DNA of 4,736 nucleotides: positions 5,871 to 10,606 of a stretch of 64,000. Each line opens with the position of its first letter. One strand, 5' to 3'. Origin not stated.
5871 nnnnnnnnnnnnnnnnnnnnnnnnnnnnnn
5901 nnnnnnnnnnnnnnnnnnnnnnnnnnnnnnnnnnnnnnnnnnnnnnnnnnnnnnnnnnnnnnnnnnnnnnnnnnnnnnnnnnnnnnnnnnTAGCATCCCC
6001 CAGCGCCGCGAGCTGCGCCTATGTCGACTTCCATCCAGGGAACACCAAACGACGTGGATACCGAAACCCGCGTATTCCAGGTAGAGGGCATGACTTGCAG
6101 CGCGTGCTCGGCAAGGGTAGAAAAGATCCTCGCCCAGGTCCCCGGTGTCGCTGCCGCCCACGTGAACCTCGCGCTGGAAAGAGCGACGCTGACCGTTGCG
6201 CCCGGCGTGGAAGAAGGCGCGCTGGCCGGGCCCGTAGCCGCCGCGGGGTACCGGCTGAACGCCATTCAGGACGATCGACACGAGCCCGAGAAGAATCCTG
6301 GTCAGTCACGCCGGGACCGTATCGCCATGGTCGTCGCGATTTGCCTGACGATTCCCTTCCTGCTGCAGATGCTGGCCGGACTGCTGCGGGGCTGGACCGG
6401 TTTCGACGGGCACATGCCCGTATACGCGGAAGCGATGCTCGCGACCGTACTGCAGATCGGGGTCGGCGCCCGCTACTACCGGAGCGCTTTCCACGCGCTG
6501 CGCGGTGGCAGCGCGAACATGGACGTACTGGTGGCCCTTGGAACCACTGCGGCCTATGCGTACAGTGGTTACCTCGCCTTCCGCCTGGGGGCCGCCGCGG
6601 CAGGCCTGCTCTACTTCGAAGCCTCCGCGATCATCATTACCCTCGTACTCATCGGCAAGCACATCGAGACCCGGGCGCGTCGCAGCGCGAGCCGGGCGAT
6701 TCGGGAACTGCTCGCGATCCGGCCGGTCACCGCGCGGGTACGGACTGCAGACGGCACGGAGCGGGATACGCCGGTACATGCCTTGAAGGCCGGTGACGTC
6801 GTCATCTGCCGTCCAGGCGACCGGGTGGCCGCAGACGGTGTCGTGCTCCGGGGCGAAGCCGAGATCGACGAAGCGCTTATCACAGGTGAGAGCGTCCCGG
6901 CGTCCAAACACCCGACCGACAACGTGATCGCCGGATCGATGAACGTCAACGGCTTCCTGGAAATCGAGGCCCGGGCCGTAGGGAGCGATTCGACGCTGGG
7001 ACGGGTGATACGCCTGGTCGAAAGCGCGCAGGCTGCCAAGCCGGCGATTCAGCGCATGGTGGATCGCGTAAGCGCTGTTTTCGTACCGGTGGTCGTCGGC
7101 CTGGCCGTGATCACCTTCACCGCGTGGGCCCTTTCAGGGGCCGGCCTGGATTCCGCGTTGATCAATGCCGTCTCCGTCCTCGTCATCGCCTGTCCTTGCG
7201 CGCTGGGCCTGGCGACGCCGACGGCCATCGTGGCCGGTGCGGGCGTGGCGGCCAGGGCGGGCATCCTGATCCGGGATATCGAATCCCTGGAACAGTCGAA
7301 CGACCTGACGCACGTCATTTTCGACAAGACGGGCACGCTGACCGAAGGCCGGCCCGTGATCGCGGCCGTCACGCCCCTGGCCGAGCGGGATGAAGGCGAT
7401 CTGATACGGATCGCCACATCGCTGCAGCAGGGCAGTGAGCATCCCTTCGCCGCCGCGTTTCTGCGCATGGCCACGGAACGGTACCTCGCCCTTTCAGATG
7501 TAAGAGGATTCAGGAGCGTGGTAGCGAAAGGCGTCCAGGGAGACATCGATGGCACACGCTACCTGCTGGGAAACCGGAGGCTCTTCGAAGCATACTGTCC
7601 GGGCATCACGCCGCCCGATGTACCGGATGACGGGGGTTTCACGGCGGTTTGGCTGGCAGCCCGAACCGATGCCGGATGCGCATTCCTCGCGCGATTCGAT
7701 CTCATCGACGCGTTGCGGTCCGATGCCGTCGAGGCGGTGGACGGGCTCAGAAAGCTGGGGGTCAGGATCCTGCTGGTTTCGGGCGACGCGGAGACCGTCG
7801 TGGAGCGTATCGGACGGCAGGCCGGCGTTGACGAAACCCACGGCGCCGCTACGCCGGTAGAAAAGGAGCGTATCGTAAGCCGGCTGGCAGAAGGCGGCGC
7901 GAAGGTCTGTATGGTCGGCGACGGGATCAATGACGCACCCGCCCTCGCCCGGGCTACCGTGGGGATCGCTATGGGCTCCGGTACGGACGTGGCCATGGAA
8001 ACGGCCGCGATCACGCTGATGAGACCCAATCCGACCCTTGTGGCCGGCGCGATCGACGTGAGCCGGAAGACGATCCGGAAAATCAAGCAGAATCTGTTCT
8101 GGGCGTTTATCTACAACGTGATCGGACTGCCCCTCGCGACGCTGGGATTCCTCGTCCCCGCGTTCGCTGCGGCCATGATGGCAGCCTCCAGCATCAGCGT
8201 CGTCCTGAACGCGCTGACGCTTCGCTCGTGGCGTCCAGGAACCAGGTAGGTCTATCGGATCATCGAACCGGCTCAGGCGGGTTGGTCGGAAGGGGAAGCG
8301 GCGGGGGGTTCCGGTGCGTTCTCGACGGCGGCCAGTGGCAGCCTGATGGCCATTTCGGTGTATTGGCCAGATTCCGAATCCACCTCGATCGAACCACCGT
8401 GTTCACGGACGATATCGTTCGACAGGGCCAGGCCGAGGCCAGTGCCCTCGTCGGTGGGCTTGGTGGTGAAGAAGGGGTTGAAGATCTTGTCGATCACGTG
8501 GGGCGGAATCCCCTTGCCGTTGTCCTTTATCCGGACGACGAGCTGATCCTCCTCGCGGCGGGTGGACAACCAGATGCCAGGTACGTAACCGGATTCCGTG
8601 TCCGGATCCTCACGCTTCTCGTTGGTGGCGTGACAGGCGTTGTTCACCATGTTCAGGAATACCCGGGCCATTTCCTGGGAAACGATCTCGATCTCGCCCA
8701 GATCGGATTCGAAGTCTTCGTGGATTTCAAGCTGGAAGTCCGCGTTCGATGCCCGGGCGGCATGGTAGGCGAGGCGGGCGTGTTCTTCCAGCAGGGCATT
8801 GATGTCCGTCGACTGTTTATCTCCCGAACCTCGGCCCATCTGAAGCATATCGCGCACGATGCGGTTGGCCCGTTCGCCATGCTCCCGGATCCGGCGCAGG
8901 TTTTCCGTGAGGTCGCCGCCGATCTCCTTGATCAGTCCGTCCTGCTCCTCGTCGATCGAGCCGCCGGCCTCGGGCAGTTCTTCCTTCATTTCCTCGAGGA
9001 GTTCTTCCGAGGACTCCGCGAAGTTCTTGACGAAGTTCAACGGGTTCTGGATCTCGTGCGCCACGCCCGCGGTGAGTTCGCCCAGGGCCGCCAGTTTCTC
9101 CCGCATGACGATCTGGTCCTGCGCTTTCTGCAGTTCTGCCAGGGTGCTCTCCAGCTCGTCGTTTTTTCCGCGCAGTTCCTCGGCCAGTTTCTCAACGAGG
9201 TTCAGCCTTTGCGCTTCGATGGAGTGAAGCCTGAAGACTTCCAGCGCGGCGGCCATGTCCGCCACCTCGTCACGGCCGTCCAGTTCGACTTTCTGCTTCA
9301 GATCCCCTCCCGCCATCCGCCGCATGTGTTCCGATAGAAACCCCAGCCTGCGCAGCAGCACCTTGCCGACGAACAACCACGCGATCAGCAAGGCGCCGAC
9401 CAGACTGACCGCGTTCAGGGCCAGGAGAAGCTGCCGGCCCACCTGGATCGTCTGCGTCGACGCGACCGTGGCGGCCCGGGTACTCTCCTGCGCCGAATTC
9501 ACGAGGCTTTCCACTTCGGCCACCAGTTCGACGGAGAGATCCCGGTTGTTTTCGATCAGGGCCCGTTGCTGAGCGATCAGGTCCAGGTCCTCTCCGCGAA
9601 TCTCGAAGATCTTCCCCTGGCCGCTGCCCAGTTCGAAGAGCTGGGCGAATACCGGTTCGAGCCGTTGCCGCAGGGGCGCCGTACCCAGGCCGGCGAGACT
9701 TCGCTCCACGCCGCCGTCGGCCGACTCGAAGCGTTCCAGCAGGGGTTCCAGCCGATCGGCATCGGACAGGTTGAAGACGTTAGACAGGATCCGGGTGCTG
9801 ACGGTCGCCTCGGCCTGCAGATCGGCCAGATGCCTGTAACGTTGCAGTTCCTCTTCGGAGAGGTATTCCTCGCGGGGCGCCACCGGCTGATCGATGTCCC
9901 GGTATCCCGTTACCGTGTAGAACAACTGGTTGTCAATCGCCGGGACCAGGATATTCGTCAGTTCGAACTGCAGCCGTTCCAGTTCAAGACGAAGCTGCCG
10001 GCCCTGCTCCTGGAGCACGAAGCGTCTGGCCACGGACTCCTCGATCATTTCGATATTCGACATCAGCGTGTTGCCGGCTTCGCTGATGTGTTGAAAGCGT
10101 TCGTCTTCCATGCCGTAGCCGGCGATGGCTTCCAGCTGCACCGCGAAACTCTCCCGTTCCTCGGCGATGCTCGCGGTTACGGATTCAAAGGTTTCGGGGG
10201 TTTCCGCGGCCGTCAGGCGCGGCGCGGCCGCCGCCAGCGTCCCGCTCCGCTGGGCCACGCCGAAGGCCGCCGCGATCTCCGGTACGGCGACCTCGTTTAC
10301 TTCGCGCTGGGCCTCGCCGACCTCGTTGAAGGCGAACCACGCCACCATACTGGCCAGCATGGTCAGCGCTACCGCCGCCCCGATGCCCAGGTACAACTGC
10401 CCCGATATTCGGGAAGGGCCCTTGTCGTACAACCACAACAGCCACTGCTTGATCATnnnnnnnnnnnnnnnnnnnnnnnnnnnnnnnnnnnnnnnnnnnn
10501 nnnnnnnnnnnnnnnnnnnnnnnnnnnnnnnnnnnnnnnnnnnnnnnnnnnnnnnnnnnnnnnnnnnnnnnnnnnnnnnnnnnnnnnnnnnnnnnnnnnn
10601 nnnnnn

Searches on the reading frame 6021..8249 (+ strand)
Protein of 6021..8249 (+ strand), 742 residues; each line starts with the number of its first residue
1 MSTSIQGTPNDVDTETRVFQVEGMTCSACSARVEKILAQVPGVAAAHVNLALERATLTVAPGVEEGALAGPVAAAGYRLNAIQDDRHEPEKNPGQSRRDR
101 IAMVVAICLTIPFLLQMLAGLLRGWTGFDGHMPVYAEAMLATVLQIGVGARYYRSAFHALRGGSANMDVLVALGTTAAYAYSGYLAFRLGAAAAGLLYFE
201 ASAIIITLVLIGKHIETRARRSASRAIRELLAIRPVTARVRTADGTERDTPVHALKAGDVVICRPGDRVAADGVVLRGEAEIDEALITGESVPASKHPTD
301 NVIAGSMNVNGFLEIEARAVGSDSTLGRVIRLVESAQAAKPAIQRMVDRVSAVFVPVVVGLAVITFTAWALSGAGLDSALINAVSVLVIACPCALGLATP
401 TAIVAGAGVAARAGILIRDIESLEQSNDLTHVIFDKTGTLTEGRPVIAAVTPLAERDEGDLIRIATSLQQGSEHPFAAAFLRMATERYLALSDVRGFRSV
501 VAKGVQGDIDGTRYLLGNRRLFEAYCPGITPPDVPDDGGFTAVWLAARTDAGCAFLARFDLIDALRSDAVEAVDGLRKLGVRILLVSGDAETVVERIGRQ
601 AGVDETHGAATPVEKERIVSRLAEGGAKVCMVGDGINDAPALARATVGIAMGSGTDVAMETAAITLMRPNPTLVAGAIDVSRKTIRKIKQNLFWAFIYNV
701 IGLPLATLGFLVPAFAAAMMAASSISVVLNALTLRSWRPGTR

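Call 3: search_protein_families(library=pfam, proteins=[window:6021-8249:+], max_evalue=0.01)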
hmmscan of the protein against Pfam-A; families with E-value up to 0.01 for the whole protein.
window:6021-8249:+ (742 aa): 5 families
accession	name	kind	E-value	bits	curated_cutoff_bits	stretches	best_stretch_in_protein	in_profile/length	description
PF00122.25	E1-E2_ATPase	-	6.3e-58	195.7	28.1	1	234-412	3-180/181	E1-E2 ATPase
PF00702.32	Hydrolase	-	7.2e-30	105.2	26.4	1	431-645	3-190/191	haloacid dehalogenase-like hydrolase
PF00403.32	HMA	-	1.6e-10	41.7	24.8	1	18-62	1-45/62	Heavy-metal-associated domain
PF08282.18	Hydrolase_3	-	0.0008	19.7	20.9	1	620-665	197-242/255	haloacid dehalogenase-like hydrolase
PF12710.13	HAD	-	0.001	19.9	27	1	551-642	72-188/189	haloacid dehalogenase-like hydrolase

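Call 4: search_protein_families(library=ncbifam, proteins=[window:6021-8249:+], max_evalue=0.01)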
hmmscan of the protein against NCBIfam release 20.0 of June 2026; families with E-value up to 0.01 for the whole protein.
window:6021-8249:+ (742 aa): 36 families (the best 25 are shown)
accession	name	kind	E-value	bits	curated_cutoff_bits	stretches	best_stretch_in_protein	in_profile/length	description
NF007952.0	PRK10671.1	equivalog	5.8e-178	593.7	1316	1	11-739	99-836/838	copper-exporting P-type ATPase CopA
TIGR01525.1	ATPase-IB_hvy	subfamily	5.7e-169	563.6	346.25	1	167-734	1-560/560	heavy metal translocating P-type ATPase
TIGR01511.1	ATPase-IB1_Cu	subfamily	2.5e-160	534.9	397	1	149-735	2-542/542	copper-translocating P-type ATPase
TIGR01512.1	ATPase-IB2_Cd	subfamily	2.6e-111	372.8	313.5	2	198-484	17-283/494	cadmium family heavy metal-translocating P-type ATPase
NF008262.1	PRK11033.1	equivalog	6.9e-110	368.6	1005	2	191-734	184-727/731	zinc/cadmium/mercury/lead-transporting ATPase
NF033775.1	P_type_ZntA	exception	2.8e-103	346.6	1240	1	13-734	46-728/732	Zn(II)/Cd(II)/Pb(II) translocating P-type ATPase ZntA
TIGR01494.1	ATPase_P-type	subfamily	5.4e-79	265.8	62.3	1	205-720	2-474/478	HAD-IC family P-type ATPase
TIGR01647.1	ATPase-IIIA_H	equivalog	2.4e-50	171.5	615.5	2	195-467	51-325/755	plasma-membrane proton-efflux P-type ATPase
TIGR01497.1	kdpB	equivalog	1.1e-43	149.3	527.9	2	561-683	443-565/675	potassium-transporting ATPase subunit KdpB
NF010609.0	PRK14010.1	equivalog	1.3e-39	136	1323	2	223-494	93-363/673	K(+)-transporting ATPase subunit B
TIGR01517.1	ATPase-IIB_Ca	equivalog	4.6e-36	124.3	507.05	2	220-463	139-394/882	calcium-translocating P-type ATPase, PMCA-type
TIGR01522.1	ATPase-IIA2_Ca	equivalog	2.9e-28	98.1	798.3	3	610-694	571-656/854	calcium-transporting P-type ATPase, PMR1-type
TIGR01116.1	ATPase-IIA1_Ca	equivalog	4.9e-27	94.4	703.4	2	542-693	444-610/799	calcium-translocating P-type ATPase, SERCA-type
TIGR01524.1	ATPase-IIIB_Mg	equivalog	1.2e-25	89.6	610.75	2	610-686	586-662/867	magnesium-translocating P-type ATPase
NF011702.0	PRK15122.1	subfamily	1.5e-25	89.4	975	3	611-673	626-688/907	magnesium-translocating P-type ATPase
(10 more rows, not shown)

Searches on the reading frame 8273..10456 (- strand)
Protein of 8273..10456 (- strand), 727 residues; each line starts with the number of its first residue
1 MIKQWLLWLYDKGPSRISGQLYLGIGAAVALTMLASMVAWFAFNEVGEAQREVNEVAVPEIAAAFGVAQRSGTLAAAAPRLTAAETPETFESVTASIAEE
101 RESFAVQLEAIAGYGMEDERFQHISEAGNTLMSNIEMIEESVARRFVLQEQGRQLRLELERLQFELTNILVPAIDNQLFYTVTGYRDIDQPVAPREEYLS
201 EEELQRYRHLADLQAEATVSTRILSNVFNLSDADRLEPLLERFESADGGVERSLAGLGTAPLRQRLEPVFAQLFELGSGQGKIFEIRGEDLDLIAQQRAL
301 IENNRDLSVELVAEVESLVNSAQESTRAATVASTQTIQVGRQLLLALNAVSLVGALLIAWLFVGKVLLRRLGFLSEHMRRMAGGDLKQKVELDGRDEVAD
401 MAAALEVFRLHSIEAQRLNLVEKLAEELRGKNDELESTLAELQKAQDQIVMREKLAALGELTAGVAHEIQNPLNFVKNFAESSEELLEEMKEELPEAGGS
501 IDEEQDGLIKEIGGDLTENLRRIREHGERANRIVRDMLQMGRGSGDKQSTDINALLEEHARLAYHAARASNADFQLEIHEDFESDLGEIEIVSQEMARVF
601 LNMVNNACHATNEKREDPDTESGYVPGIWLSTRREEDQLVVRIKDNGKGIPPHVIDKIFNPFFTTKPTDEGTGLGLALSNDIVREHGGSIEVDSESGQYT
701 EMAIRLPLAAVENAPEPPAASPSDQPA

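Call 14: search_protein_families(library=pfam, proteins=[window:8273-10456:-], max_evalue=0.01)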
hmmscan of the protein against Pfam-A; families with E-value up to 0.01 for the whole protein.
window:8273-10456:- (727 aa): 7 families
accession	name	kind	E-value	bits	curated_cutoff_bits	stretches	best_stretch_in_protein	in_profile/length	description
PF02518.31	HATPase_c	-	1.9e-23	83.4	26.4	1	594-709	4-110/111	Histidine kinase-, DNA gyrase B-, and HSP90-like ATPase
PF00672.30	HAMP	-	4e-09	37.1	25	1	363-409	2-48/53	HAMP domain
PF21689.3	TorS_sensor_domain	-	1e-08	35.4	27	1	58-327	1-274/275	Sensor protein TorS, sensor domain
PF00512.31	HisKA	-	1.7e-08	34.8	26.9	1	458-542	2-62/66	His Kinase A (phospho-acceptor) domain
PF14501.12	HATPase_c_5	-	0.00067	20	22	1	594-700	4-96/102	GHKL domain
PF25792.1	BREX_BrxC_helical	-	0.0064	17.2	27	0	406-488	11-90/123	BREX ATP-binding protein BrxC alpha helical domain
PF13581.12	HATPase_c_2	-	0.0074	16.7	27.4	1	579-691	22-113/127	Histidine kinase-like ATPase domain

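Call 39: search_protein_families(library=ncbifam, proteins=[window:8273-10456:-], max_evalue=0.001)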
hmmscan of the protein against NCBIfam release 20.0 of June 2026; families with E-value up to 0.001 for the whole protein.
window:8273-10456:- (727 aa): 81 families (the best 25 are shown)
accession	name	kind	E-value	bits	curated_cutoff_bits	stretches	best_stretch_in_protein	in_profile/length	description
TIGR02956.1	TMAO_torS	equivalog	2.3e-53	181.6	676.5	2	17-441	2-431/967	TMAO reductase system sensor histidine kinase/response regulator TorS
NF008468.0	PRK11360.1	equivalog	2.3e-48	165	646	2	520-713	434-613/616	two-component system sensor histidine kinase AtoS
NF052574.1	HisKinEspCMyxo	equivalog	1.7e-42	145.6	1200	1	443-719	402-648/785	serine histidine kinase EspC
NF007688.0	PRK10364.1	equivalog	1.6e-39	135.9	479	1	443-711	225-454/460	two-component system sensor histidine kinase ZraS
NF038348.1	T2SS_HK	subfamily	7e-37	127.1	450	1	427-708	296-573/574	histidine kinase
NF010411.0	PRK13837.1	equivalog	2.2e-35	121.9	647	1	517-713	486-680/828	two-component system VirA-like sensor kinase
NF047466.1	hybrid_RR_LvrB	exception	6.6e-33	114.4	500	1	440-708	132-376/377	hybrid histidine kinase/response regulator LvrB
NF052573.1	HisKinEspAMyxo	equivalog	1.3e-32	112.7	1400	1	440-713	366-616/755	serine histidine kinase EspA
NF046026.1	HisKinCckACaul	equivalog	2.2e-26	92.2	1000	1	513-718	334-542/678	cell cycle histidine kinase CckA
NF047497.1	HK_LIC_12097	equivalog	2.5e-26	92.3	500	1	517-708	188-366/367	LIC_12097 family sensor histidine kinase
NF047794.1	HisKinPtgB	equivalog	8.5e-26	90.4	1000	1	272-694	265-641/656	two-component system sensor histidine kinase PgtB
NF053867.1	SprKinKinDBac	equivalog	2.9e-25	88.7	775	1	525-709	329-498/500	sporulation kinase KinD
NF033092.0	HK_WalK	equivalog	8.3e-25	87.4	725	1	520-708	412-594/594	cell wall metabolism sensor histidine kinase WalK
NF010076.0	PRK13557.1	subfamily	8.3e-25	87.2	631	1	443-715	148-401/540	histidine kinase famiy protein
NF041777.1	sens_FixL_Rhizob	equivalog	1.3e-24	86.7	850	1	434-710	238-483/485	sensor protein FixL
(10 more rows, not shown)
